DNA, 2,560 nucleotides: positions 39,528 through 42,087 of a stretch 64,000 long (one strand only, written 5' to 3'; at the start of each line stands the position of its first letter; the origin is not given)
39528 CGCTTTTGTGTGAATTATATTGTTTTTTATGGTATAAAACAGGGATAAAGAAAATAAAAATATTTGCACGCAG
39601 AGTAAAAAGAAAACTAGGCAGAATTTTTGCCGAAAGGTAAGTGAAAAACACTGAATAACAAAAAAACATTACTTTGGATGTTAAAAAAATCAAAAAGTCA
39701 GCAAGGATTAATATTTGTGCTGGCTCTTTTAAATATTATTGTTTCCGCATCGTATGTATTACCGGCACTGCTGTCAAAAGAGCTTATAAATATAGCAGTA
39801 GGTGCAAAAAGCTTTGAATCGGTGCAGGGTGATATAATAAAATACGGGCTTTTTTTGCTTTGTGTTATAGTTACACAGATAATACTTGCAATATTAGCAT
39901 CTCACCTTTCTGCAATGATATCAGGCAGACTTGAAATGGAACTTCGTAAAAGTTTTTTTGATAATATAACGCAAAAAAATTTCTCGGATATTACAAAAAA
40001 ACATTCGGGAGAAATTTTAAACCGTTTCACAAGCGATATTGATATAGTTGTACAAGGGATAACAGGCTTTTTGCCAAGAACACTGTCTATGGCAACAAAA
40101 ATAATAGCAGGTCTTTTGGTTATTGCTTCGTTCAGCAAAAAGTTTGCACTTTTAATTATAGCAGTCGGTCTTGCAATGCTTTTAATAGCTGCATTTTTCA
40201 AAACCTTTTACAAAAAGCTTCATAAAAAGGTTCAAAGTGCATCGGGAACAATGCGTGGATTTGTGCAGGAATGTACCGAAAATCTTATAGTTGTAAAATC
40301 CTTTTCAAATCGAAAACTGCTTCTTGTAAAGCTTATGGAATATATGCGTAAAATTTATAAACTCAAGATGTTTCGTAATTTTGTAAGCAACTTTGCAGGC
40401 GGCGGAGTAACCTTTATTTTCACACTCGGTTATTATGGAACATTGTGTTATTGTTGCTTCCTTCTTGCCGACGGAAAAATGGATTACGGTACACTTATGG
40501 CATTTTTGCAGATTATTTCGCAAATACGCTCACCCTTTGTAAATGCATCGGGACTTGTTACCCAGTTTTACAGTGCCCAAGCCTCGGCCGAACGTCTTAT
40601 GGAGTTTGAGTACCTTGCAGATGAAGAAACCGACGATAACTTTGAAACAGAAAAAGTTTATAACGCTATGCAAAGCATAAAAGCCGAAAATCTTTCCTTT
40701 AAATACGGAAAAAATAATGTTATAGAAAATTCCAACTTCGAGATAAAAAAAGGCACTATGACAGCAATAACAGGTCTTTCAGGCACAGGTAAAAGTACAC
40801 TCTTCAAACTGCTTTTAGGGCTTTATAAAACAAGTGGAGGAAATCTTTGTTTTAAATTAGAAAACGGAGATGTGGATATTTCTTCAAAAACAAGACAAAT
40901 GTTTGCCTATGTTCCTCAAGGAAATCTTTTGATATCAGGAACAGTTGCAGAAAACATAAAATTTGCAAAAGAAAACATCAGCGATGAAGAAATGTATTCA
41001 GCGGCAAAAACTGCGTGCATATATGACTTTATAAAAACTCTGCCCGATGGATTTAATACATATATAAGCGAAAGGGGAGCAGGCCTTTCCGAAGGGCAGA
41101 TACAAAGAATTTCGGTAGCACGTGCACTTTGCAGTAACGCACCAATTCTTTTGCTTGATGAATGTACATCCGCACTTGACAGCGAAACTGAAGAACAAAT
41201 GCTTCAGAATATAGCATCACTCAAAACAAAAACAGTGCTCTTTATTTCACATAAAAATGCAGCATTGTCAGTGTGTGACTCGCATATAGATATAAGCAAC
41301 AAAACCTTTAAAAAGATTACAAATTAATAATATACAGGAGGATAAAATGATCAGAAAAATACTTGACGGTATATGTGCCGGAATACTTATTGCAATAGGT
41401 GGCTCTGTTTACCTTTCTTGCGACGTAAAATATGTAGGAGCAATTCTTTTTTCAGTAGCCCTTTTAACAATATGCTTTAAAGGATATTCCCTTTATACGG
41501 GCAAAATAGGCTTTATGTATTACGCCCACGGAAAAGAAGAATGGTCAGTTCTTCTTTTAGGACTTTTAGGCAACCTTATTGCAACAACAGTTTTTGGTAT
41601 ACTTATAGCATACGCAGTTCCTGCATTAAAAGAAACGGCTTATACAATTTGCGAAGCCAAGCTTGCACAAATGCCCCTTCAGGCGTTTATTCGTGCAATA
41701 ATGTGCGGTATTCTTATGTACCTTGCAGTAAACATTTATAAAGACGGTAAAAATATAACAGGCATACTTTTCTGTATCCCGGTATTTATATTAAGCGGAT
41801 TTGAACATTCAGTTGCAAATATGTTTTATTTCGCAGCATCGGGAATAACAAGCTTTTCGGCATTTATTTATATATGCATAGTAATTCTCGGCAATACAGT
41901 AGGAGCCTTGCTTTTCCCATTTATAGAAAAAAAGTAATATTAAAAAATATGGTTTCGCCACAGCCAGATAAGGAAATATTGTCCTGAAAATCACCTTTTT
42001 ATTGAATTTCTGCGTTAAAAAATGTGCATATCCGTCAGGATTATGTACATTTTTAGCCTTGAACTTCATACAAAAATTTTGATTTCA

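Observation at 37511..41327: Five-gene operon (SLH wall-anchor protein, HPr-kinase-like P-loop protein, PqqD/RRE, Ser/His S26-type peptidase, ABC exporter): a RiPP-like cassette with no small precursor gene and no known core enzyme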

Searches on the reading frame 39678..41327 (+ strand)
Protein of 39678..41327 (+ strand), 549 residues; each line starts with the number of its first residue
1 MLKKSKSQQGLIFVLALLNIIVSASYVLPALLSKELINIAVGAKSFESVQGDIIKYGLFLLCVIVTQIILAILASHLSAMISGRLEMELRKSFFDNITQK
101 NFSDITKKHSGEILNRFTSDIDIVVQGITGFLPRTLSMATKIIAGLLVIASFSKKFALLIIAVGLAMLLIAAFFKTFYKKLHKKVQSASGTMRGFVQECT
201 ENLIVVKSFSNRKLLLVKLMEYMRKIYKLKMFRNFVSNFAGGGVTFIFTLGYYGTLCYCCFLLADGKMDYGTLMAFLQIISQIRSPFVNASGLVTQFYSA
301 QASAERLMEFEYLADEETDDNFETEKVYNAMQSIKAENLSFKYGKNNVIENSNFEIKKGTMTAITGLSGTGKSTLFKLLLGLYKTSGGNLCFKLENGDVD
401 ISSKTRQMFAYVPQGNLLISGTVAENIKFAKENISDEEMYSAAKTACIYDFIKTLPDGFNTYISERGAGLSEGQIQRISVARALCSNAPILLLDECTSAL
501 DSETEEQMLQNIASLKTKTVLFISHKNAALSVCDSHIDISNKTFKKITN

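Call 3: search_protein_families(library=pfam, proteins=[window:39678-41327:+], max_evalue=0.1)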
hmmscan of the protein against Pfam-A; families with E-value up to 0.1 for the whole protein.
window:39678-41327:+ (549 aa): 12 families
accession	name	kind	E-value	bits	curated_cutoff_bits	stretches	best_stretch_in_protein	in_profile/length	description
PF00664.28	ABC_membrane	-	1.4e-33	117.2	28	1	13-286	2-273/274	ABC transporter transmembrane region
PF00005.33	ABC_tran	-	3.8e-26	92.7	25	1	350-498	2-137/137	ABC transporter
PF02463.25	SMC_N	-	1.9e-05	24.6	40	1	481-542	152-214/220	RecF/RecN/SMC N terminal domain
PF09818.15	ABC_ATPase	-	0.00021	20.9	23.2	1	447-527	136-215/283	P-loop domain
PF13401.12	AAA_22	-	0.00032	21.4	27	1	359-513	5-105/130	AAA domain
PF03193.22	RsgA_GTPase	-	0.00098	19.4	30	1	318-396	67-143/174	RsgA GTPase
PF13555.12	AAA_29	-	0.0015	18.7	27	1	352-376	15-39/61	P-loop containing region of AAA domain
PF13476.12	AAA_23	-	0.0025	18.9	27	1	350-449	11-87/201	AAA domain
PF02223.23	Thymidylate_kin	-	0.0055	16.9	27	1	365-409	2-46/185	Thymidylate kinase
PF13604.12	AAA_30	-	0.014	15.6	27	1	360-397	19-47/191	AAA domain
PF13304.12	AAA_21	-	0.017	15.6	27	0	361-422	1-65/304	AAA domain, putative AbiEii toxin, Type IV TA system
PF25201.1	nSTAND6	-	0.039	14.4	27.7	1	343-379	2-38/148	Novel STAND NTPase 6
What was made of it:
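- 39678..41327 (+): Half-size ABC exporter (LppD/MsbA-like) without a C39 peptidase domain. ABC_membrane plus ABC_tran (call 3).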

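Call 4: search_protein_families(library=ncbifam, proteins=[window:39678-41327:+], max_evalue=0.1)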
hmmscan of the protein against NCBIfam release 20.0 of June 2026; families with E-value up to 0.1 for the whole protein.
window:39678-41327:+ (549 aa): 189 families (the best 25 are shown)
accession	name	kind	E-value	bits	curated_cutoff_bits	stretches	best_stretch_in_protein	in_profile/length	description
TIGR03375.1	type_I_sec_LssB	subfamily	6.9e-70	236.2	693.1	1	61-536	196-671/696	type I secretion system permease/ATPase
TIGR02203.1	MsbA_lipidA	equivalog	7.3e-70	236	602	1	12-534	15-536/572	lipid A export permease/ATP-binding protein MsbA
TIGR02857.1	CydD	equivalog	5e-68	230.4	435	1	14-538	7-528/529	thiol reductant ABC exporter subunit CydD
TIGR01193.1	bacteriocin_ABC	subfamily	7.6e-68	229.6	523.85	1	8-528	154-670/708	peptide cleavage/export ABC transporter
TIGR02204.1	MsbA_rel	hypoth_equivalog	3e-66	224.3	780.4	1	44-535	47-543/576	ABC transporter, permease/ATP-binding protein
TIGR00958.1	3a01208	subfamily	8.2e-65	219.4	874.6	1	7-532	158-679/711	antigen peptide transporter 2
TIGR03796.1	NHLM_micro_ABC1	equivalog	2.7e-62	211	853.3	1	20-537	160-682/710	NHLP family bacteriocin export ABC transporter peptidase/permease/ATPase subunit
TIGR01846.1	type_I_sec_HlyB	subfamily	1.2e-61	209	725.55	1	27-537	156-662/694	type I secretion system permease/ATPase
NF045513.1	HepA_fam_ABC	equivalog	2.3e-58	198.1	725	1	47-534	88-576/610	heterocyst formation ABC transporter subunit HepA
TIGR02868.1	CydC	equivalog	3.1e-58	197.7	329.05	1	85-526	84-529/530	thiol reductant ABC exporter subunit CydC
NF052233.1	CphA_assoc_ABC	equivalog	2.6e-57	194.7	880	1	17-534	191-710/766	cyanophycin metabolism-associated ABC transporter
TIGR01842.1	type_I_sec_PrtD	subfamily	3.4e-56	190.9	510.15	1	53-537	45-524/544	type I secretion system permease/ATPase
NF010178.0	PRK13657.1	equivalog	6.6e-56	189.9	733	1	9-530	18-533/588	glucan ABC transporter ATP-binding protein/ permease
NF008381.0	PRK11176.1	equivalog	1.6e-55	188.6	867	1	44-538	54-550/582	lipid A ABC transporter ATP-binding protein/permease MsbA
TIGR03797.1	NHLM_micro_ABC2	equivalog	2.4e-54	185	709.4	1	9-534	136-652/686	NHLP bacteriocin export ABC transporter permease/ATPase subunit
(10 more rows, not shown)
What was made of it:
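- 39678..41327 (+): TIGR02203 MsbA 236 bits (call 4).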

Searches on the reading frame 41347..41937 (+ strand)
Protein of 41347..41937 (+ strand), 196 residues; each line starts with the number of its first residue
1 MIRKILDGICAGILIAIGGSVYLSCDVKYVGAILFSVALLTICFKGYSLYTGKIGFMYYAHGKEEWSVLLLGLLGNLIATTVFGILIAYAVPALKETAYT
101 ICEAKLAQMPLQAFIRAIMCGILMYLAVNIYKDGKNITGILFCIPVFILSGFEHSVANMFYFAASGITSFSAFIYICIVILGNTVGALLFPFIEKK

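Call 3: search_protein_families(library=pfam, proteins=[window:41347-41937:+], max_evalue=0.1)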
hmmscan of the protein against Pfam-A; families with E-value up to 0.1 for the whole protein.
window:41347-41937:+ (196 aa): 1 family
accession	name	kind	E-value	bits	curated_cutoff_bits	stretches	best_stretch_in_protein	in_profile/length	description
PF01226.23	Form_Nir_trans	-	2.1e-28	99.8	34.6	1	5-190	22-233/240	Formate/nitrite transporter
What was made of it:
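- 41347..41937 (+): FNT-family channel-like gene (196 aa), possibly co-transcribed and probably a passenger. PF01226 E 2e-28 (call 3).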

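Call 4: search_protein_families(library=ncbifam, proteins=[window:41347-41937:+], max_evalue=0.1)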
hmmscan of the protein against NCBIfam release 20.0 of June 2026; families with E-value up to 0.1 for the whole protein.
window:41347-41937:+ (196 aa): 5 families
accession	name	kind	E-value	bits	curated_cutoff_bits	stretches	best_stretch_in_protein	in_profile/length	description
TIGR00790.1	fnt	subfamily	2e-18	66.9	232.3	1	5-190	10-228/239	formate/nitrite family transporter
TIGR04060.1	formate_focA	equivalog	5e-16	58.7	290.1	1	5-169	23-212/268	formate transporter FocA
NF008595.0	PRK11562.1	equivalog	4.9e-09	35.9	293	1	28-172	59-215/268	nitrite transporter NirC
NF008069.0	PRK10805.1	equivalog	3e-07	30.1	440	1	27-163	67-218/285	formate transporter FocA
NF007261.0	PRK09713.1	exception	3.1e-05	23.6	499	1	8-163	38-217/282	formate transporter FocB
